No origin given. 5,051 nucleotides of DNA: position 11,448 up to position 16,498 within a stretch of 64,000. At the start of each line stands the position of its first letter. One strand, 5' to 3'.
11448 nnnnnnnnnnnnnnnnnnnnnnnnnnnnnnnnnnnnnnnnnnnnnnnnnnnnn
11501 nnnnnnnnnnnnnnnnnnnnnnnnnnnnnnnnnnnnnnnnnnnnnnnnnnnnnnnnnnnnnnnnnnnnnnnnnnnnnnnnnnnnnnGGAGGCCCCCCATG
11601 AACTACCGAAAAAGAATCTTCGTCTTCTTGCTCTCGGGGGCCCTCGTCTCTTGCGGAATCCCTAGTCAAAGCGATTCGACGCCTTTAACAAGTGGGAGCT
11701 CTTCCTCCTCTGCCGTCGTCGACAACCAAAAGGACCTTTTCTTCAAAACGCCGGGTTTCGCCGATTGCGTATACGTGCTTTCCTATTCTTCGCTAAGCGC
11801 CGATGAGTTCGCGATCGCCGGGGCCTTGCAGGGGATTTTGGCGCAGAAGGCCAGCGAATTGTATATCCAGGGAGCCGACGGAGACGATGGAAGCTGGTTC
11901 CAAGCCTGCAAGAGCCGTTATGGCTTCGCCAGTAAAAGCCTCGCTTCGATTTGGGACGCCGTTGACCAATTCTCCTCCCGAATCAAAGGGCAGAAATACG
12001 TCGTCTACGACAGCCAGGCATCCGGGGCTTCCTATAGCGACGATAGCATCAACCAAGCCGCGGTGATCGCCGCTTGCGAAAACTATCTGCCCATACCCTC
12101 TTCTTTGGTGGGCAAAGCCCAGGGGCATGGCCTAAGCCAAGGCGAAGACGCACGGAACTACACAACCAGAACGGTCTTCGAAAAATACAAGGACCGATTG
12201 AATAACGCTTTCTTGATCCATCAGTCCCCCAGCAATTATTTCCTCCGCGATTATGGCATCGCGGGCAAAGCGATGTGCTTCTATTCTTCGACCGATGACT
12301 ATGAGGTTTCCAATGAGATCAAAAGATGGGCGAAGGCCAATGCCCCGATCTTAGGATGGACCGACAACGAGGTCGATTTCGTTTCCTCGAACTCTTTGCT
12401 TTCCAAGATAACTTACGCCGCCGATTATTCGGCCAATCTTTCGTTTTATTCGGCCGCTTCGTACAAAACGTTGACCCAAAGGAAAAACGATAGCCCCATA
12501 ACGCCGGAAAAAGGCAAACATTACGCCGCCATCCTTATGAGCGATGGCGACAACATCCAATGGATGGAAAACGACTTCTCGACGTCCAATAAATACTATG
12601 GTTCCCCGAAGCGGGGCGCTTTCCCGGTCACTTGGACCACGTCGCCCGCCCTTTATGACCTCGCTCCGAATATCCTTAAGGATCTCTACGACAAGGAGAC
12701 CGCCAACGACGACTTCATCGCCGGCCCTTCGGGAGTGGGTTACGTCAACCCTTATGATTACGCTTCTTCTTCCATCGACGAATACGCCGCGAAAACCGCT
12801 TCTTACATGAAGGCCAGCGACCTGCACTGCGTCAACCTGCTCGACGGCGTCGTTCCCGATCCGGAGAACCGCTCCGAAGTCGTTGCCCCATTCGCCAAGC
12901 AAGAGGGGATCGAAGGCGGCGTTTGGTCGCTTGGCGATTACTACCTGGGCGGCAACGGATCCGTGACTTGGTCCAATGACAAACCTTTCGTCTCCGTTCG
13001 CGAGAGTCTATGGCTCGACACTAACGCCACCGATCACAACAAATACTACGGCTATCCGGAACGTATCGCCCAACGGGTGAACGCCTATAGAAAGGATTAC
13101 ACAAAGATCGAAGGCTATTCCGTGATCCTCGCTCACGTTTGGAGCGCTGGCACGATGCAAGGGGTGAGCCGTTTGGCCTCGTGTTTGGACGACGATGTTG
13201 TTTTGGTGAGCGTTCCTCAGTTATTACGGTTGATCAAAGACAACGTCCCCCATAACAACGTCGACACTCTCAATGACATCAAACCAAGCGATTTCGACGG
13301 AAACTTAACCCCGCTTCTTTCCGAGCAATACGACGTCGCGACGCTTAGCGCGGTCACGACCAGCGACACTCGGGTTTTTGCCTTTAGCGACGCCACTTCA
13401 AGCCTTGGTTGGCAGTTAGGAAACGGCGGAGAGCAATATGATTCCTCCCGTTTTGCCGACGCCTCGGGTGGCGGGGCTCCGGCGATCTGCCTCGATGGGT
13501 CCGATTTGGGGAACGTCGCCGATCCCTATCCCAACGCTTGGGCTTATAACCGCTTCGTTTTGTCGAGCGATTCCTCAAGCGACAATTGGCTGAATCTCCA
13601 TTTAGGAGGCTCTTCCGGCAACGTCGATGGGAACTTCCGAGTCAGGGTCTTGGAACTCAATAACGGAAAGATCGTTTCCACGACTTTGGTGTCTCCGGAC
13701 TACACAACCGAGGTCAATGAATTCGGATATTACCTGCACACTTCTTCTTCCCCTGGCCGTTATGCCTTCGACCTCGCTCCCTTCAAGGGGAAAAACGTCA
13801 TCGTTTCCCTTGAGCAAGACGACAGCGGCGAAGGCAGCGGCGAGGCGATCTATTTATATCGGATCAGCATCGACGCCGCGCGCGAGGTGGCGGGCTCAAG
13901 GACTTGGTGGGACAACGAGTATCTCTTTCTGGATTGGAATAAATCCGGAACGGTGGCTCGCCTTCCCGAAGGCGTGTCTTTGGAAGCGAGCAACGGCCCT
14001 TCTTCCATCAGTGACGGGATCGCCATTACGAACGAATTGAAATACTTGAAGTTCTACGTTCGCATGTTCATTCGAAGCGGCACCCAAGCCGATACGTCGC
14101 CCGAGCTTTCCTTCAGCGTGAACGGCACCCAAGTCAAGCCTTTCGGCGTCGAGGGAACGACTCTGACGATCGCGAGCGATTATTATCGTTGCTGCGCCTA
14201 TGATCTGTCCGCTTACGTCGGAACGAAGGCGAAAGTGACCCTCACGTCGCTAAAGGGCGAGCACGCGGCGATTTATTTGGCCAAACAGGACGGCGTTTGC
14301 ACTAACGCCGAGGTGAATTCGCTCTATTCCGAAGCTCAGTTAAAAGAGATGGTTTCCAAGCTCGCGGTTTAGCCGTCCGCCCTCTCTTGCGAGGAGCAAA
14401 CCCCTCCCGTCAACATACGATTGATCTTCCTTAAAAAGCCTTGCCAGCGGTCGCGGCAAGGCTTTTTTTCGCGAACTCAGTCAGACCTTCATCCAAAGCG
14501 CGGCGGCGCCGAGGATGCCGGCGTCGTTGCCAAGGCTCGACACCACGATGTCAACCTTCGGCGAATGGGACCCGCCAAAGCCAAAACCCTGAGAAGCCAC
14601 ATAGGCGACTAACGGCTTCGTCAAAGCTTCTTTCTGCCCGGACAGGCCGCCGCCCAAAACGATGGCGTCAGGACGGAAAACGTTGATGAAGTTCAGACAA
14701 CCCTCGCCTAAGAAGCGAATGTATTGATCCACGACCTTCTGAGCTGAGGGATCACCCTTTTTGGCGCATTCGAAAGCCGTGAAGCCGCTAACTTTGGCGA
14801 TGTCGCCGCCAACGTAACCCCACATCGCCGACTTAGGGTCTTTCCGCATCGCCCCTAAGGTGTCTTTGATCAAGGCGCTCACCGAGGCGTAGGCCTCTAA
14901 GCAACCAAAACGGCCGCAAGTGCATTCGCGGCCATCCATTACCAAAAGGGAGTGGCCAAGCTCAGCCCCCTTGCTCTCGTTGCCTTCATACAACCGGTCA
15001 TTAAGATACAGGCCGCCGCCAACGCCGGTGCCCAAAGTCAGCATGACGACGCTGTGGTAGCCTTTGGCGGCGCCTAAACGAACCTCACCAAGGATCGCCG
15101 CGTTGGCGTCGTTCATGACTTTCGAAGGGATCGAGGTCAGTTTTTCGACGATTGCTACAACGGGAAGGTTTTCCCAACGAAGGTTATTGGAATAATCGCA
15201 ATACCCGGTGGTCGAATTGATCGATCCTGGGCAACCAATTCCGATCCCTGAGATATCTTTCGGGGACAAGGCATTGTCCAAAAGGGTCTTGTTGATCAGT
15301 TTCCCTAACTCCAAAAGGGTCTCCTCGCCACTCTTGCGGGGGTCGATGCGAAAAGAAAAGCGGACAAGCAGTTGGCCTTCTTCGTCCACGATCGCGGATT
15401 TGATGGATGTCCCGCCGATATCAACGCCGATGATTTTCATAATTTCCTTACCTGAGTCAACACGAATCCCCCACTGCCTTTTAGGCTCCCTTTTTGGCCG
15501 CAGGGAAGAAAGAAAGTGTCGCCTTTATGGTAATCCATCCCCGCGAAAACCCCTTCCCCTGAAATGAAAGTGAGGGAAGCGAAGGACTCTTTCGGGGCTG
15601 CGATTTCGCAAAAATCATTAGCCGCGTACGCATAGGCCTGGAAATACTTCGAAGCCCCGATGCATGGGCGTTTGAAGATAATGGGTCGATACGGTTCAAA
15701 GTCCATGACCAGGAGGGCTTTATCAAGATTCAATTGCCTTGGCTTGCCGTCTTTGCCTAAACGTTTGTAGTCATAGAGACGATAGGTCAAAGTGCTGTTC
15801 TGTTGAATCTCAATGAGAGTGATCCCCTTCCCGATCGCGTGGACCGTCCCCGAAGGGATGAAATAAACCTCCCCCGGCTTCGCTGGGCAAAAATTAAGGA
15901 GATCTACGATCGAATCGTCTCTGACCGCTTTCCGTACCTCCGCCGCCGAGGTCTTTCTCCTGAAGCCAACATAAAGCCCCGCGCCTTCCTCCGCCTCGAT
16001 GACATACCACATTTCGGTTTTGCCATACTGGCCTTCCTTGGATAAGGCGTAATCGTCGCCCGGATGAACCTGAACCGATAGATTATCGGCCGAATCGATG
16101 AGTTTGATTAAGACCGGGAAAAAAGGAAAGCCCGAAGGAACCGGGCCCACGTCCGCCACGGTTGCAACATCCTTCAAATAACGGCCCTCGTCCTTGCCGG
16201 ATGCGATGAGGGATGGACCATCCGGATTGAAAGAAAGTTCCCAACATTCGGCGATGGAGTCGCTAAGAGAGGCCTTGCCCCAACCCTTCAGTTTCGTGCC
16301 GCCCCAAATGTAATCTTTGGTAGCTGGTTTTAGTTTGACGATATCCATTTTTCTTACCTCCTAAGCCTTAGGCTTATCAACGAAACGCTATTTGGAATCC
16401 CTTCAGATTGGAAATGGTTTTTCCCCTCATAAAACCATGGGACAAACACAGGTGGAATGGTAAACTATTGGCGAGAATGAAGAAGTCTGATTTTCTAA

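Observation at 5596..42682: A 37-kb glycan-utilisation supercluster combining mannose catabolism with furanosidase-type families and no recognisable endo-enzyme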

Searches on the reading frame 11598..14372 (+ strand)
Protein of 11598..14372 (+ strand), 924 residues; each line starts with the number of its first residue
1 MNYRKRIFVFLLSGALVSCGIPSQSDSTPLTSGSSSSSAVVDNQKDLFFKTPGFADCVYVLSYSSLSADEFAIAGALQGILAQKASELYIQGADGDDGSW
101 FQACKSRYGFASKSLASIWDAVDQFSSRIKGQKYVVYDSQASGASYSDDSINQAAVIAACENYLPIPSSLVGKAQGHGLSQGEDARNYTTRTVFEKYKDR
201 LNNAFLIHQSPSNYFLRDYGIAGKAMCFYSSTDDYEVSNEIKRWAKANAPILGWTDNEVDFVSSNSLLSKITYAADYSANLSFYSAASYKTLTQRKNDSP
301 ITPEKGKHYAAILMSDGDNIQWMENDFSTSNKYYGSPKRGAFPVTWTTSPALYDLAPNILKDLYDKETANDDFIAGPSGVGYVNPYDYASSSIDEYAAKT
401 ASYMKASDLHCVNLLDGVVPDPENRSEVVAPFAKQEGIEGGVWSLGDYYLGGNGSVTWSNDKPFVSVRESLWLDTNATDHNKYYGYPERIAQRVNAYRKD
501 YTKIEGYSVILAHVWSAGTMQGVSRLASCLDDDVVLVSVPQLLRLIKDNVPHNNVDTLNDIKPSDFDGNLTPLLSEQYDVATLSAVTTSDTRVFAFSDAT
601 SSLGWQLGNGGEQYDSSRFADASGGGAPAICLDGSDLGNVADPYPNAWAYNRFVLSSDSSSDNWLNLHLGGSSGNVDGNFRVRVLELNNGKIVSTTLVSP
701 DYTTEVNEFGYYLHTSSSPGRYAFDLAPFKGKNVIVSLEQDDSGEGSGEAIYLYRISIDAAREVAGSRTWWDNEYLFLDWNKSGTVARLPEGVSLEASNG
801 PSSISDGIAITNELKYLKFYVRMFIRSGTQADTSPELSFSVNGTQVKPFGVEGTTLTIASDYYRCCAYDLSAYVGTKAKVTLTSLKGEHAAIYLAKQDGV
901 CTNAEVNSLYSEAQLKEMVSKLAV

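Call 3: search_protein_families(library=pfam, proteins=[window:11598-14372:+], max_evalue=0.01)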
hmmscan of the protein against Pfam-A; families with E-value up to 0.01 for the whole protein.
window:11598-14372:+ (924 aa): 4 families
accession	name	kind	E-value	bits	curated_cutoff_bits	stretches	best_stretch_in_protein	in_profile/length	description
PF14323.11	GxGYxYP_C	-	4.4e-55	187.5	27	1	307-547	2-242/242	GxGYxYP putative glycoside hydrolase C-terminal domain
PF20958.2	GxGYxYP_N_3rd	-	2.3e-11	44.1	24.4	1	211-286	9-91/91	GxGYxYP third domain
PF16216.10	GxGYxYP_N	-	9.2e-10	38.6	23.9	1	58-126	2-71/72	GxGYxYP_N 1st domain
PF20957.2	GxGYxYP_N_2nd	-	3.3e-06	27.6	24.5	1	133-200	3-67/68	GxGYxYP_N second domain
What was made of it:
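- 11598..14372 (+): GxGYxYP_924, surface lipoprotein with the full GxGYxYP catalytic-type region plus two C-terminal beta-sandwich modules. Pfam, four GxGYxYP domains (call 3).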

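Call 7: search_solved_structures(query=window:11598-14372:+, max_evalue=0.01)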
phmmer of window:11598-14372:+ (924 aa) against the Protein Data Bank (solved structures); distinct sequences matched with E-value up to 0.01: 1.
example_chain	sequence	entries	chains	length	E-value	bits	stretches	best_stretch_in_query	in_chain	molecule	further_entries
3sgg_A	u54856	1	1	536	1.3e-48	169.1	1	61-550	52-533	Hypothetical hydrolase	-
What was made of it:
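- On GxGYxYP family (PF14323 and N-terminal domains; structure 3sgg/BT2193): Match to 3sgg is E 1e-48 (call 7).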

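Call 33: search_solved_structures(query=window:11598-14372:+, max_evalue=0.01, show_alignments=1)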
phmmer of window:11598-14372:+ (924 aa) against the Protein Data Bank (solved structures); distinct sequences matched with E-value up to 0.01: 1.
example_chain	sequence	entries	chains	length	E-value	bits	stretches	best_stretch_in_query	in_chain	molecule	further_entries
3sgg_A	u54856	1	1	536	1.3e-48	169.1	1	61-550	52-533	Hypothetical hydrolase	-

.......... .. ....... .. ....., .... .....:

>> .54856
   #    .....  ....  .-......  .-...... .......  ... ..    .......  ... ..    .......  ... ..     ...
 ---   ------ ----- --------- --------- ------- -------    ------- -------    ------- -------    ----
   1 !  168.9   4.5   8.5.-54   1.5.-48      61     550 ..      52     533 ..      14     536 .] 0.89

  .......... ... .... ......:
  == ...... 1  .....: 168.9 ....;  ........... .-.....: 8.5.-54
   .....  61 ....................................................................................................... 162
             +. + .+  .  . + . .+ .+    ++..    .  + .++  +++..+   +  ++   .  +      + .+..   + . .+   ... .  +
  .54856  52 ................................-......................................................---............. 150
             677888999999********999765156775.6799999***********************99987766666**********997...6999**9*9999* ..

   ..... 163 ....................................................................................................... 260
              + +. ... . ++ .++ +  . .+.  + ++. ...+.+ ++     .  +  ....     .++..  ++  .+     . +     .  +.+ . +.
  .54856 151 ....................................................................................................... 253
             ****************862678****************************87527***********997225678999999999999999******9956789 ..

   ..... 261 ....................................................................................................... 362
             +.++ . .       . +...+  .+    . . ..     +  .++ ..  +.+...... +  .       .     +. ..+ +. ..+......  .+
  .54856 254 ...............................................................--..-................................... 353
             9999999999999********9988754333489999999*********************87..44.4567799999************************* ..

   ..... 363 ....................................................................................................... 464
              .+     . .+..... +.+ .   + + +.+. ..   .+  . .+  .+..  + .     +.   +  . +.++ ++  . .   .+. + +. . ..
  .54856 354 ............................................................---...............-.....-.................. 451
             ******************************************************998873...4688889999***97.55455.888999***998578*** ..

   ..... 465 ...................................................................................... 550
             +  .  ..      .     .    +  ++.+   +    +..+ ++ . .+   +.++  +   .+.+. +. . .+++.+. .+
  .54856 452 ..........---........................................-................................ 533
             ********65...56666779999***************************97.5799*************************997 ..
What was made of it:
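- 11598..14372 (+): Match to 3sgg E 1e-48, with E...SDGDN conserved (call 33).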

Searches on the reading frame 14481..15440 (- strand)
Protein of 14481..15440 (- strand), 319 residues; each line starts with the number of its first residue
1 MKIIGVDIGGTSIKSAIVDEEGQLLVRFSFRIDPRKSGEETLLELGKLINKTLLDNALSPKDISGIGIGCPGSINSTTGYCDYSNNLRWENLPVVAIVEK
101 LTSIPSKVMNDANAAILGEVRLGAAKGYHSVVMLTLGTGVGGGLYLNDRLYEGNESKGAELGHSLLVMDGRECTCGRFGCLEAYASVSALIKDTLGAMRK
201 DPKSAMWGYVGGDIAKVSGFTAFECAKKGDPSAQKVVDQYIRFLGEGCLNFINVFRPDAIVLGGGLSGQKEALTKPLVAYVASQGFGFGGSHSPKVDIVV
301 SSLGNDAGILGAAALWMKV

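Call 3: search_protein_families(library=pfam, proteins=[window:14481-15440:-], max_evalue=0.01)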
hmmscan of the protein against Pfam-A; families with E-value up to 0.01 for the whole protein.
window:14481-15440:- (319 aa): 3 families
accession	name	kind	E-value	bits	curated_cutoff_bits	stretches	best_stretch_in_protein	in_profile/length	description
PF00480.26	ROK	-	8.3e-65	219.6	22.9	1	4-318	2-293/294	ROK family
PF01869.26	BcrAD_BadFG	-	6.3e-06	26.3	31.5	1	4-72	1-71/271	BadF/BadG/BcrA/BcrD ATPase family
PF00370.27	FGGY_N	-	0.007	16.4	28.8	0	3-68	2-75/245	FGGY family of carbohydrate kinases, N-terminal domain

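Call 25: search_protein_families(library=ncbifam, proteins=[window:14481-15440:-], max_evalue=0.01)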
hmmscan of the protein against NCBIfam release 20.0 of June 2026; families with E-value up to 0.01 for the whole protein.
window:14481-15440:- (319 aa): 13 families
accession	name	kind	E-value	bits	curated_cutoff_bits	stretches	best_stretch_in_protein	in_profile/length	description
TIGR00744.1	ROK_glcA_fam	subfamily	2.2e-68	230.9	260.35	1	4-315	1-307/318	ROK family glucokinase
NF042998.1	bglucokin_BglK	equivalog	2.3e-35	122.3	550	1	1-313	1-282/291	beta-glucoside kinase BglK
NF007108.0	PRK09557.1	equivalog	7.5e-35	120.7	443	1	4-318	4-302/303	fructokinase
NF003461.0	PRK05082.1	subfamily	3.3e-33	115.3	283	1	1-315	1-285/291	N-acetylmannosamine kinase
NF047937.1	TransRegNagC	equivalog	1.8e-31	109.7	650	1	2-313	80-380/399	DNA-binding transcriptional regulator NagC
NF007251.0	PRK09698.1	equivalog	2.5e-30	105.8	253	2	3-192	8-195/304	allose kinase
NF047821.1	NactlManKinNanK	equivalog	3.7e-30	105.5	450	1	1-315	1-285/288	N-acetylmannosamine kinase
NF049930.1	TransRegMlc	equivalog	3e-28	99.3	530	1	6-315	90-388/405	sugar metabolism global transcriptional regulator Mlc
NF009835.0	PRK13310.1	equivalog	1.7e-27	96.5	380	1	5-318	4-302/303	N-acetylglucosamine kinase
NF045551.1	GK_Pyrobac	equivalog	1.2e-24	87.2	500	1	3-318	2-282/294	ATP-dependent glucokinase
NF045942.1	PolPhglucPhase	equivalog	1.9e-20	73.6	250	1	4-163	3-153/242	polyphosphate--glucose phosphotransferase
NF009836.0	PRK13311.1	equivalog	6.7e-14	51.7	551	1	4-187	3-191/256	N-acetyl-D-glucosamine kinase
NF045550.1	FrctkaseScrK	equivalog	7.6e-13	48.6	400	1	6-172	8-165/293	fructokinase ScrK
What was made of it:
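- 14481..15440 (-): ROK-family sugar kinase, cytoplasmic. Pfam ROK 220 bits (call 3); TIGR00744 231 bits, below its cut-off (call 25)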

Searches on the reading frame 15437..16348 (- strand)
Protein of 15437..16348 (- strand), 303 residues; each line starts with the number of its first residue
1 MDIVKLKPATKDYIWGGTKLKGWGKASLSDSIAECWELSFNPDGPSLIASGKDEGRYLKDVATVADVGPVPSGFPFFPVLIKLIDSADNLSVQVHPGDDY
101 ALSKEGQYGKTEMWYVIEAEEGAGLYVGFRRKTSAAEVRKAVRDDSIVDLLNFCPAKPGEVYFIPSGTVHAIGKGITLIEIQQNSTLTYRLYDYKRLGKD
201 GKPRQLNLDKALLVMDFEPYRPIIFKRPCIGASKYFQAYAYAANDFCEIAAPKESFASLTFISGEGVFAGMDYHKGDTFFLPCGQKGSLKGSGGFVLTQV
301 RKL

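Call 3: search_protein_families(library=pfam, proteins=[window:15437-16348:-], max_evalue=0.01)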
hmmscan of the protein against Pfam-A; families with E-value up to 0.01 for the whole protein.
window:15437-16348:- (303 aa): 2 families
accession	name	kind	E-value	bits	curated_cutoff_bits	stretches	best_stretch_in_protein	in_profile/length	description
PF20511.4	PMI_typeI_cat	-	5.6e-07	30.2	22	1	4-99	2-105/143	Phosphomannose isomerase type I, catalytic domain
PF21621.3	MPI_cupin_dom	-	0.0079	16.6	27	0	233-293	8-72/79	Mannose-6-phosphate isomerase, cupin domain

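Call 25: search_protein_families(library=ncbifam, proteins=[window:15437-16348:-], max_evalue=0.01)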
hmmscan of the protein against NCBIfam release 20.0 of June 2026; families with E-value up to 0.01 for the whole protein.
window:15437-16348:- (303 aa): 2 families
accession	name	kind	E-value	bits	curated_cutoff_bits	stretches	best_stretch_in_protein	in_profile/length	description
TIGR00218.1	manA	equivalog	5.3e-28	98.2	116.2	2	107-219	152-266/359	mannose-6-phosphate isomerase, class I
NF011710.0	PRK15131.1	equivalog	0.00056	18.9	571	0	5-99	3-103/391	mannose-6-phosphate isomerase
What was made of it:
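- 15437..16348 (-): Type-I phosphomannose isomerase (short Bacillus-type ManA). PMI_typeI_cat (call 3); TIGR00218 98 bits (call 25).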
